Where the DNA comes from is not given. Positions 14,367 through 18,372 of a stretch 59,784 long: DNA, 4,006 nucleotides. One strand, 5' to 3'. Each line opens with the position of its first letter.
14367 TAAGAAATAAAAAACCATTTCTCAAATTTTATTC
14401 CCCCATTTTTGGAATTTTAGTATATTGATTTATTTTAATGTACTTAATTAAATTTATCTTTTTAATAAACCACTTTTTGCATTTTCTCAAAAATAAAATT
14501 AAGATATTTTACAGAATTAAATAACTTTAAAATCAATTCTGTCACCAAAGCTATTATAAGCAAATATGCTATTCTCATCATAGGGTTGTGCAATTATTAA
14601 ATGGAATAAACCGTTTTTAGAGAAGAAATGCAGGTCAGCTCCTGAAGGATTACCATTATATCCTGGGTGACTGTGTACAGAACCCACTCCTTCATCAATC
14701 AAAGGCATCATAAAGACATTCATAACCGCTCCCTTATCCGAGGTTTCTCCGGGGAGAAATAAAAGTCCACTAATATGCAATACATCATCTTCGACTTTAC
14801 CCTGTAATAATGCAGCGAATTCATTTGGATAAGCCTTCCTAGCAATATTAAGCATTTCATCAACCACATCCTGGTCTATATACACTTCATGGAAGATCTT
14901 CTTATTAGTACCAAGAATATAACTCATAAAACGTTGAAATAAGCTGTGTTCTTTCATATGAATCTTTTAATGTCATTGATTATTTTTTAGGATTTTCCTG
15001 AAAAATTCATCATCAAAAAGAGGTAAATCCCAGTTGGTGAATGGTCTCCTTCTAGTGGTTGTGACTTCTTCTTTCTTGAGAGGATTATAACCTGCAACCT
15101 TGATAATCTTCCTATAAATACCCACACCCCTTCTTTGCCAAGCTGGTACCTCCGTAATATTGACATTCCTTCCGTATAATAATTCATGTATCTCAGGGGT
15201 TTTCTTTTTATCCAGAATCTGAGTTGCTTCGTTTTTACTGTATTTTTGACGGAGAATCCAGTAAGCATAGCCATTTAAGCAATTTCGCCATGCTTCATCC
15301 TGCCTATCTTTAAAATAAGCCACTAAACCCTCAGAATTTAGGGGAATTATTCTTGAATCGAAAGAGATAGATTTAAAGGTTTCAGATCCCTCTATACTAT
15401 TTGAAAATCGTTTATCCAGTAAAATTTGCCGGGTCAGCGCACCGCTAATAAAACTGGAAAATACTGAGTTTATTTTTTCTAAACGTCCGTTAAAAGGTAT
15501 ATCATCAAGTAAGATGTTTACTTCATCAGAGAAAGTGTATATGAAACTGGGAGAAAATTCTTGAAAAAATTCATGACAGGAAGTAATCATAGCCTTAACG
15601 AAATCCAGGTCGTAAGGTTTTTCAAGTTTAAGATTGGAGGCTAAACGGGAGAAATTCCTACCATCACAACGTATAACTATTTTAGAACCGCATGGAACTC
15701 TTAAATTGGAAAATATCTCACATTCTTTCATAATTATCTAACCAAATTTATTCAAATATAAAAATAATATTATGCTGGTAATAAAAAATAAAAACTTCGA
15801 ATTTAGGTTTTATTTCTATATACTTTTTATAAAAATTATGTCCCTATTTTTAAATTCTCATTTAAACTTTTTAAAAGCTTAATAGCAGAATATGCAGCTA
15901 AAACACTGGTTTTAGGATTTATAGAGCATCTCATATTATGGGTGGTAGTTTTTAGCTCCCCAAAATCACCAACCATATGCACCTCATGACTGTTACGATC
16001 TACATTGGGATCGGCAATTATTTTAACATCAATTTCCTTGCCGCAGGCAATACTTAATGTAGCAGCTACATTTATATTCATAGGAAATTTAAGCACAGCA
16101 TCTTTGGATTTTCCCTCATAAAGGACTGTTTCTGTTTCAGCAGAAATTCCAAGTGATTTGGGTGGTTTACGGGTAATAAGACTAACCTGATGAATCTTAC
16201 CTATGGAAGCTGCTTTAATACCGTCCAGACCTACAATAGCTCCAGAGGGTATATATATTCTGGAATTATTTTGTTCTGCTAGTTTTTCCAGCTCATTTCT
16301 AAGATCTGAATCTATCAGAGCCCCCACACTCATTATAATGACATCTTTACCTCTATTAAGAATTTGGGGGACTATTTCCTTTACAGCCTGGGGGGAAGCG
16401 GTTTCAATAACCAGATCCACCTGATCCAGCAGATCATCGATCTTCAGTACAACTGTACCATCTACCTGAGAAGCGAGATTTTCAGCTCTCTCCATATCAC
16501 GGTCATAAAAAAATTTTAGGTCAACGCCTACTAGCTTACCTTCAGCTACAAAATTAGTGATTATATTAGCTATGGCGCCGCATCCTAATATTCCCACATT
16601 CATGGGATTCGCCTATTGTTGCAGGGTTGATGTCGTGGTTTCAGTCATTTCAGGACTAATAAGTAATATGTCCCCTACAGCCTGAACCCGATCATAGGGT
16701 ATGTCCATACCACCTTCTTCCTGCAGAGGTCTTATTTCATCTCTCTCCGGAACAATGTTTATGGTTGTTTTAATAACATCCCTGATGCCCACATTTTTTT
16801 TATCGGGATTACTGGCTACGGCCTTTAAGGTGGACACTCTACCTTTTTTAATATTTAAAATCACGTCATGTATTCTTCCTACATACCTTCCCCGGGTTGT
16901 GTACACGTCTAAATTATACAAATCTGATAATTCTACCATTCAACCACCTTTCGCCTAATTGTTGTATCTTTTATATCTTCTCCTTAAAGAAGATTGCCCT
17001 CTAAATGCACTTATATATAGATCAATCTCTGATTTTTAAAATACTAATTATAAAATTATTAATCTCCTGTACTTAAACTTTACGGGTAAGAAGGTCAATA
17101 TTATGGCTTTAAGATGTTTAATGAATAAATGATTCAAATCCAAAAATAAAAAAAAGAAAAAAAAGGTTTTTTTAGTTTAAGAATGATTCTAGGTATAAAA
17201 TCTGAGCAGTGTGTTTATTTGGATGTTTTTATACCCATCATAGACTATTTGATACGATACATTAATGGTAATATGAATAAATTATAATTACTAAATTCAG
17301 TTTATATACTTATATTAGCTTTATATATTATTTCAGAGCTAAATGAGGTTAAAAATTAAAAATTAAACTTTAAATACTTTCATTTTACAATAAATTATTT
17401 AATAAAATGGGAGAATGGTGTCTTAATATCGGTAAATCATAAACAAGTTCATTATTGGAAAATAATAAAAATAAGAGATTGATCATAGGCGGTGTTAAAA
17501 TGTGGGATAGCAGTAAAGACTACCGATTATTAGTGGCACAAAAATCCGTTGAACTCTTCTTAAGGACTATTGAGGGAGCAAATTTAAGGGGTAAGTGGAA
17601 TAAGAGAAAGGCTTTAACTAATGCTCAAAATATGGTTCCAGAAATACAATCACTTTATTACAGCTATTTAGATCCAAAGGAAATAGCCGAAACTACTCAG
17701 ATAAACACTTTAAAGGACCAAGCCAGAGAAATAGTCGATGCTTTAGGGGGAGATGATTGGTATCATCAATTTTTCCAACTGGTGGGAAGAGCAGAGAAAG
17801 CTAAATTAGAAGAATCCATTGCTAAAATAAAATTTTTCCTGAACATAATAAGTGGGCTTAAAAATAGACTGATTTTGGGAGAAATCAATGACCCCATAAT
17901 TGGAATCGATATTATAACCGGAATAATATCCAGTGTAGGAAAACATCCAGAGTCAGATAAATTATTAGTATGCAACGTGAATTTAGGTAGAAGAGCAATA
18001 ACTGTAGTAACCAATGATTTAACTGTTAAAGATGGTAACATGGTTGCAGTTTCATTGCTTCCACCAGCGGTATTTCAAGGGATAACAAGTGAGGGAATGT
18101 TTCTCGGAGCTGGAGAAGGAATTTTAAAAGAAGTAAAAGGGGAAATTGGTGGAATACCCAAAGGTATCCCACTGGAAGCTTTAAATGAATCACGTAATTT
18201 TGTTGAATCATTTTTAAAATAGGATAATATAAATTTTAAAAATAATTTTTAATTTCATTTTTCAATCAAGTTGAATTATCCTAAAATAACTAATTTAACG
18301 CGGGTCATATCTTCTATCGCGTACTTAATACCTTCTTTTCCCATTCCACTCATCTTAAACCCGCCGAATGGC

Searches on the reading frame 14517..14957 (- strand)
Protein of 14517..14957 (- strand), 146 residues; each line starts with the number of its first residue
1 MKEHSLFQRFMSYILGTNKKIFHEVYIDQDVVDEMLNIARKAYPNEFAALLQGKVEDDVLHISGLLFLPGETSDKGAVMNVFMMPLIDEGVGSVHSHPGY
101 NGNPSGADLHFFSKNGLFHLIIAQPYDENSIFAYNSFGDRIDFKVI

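Call 20: search_protein_families(library=pfam, proteins=[window:14517-14957:-])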
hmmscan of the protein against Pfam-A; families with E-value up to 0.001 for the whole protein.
window:14517-14957:- (146 aa): 1 family
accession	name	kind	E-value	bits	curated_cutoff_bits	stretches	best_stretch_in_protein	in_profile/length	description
PF14464.11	Prok-JAB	-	9.5e-14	51.7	25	1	29-127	2-104/114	Prokaryotic homologs of the JAB domain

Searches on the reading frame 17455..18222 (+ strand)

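Call 21: search_protein_families(library=pfam, proteins=[window:17455-18222:+])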
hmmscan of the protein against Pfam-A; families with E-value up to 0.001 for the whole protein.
window:17455-18222:+ (255 aa): 2 families
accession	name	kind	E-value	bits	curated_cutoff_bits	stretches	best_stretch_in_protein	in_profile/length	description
PF18489.6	Alpha_Helical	-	7.3e-53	178.6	32.4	1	16-142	1-127/127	Alpha helical domain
PF01588.26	tRNA_bind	-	4.6e-16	59.1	27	1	153-238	1-91/96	Putative tRNA binding domain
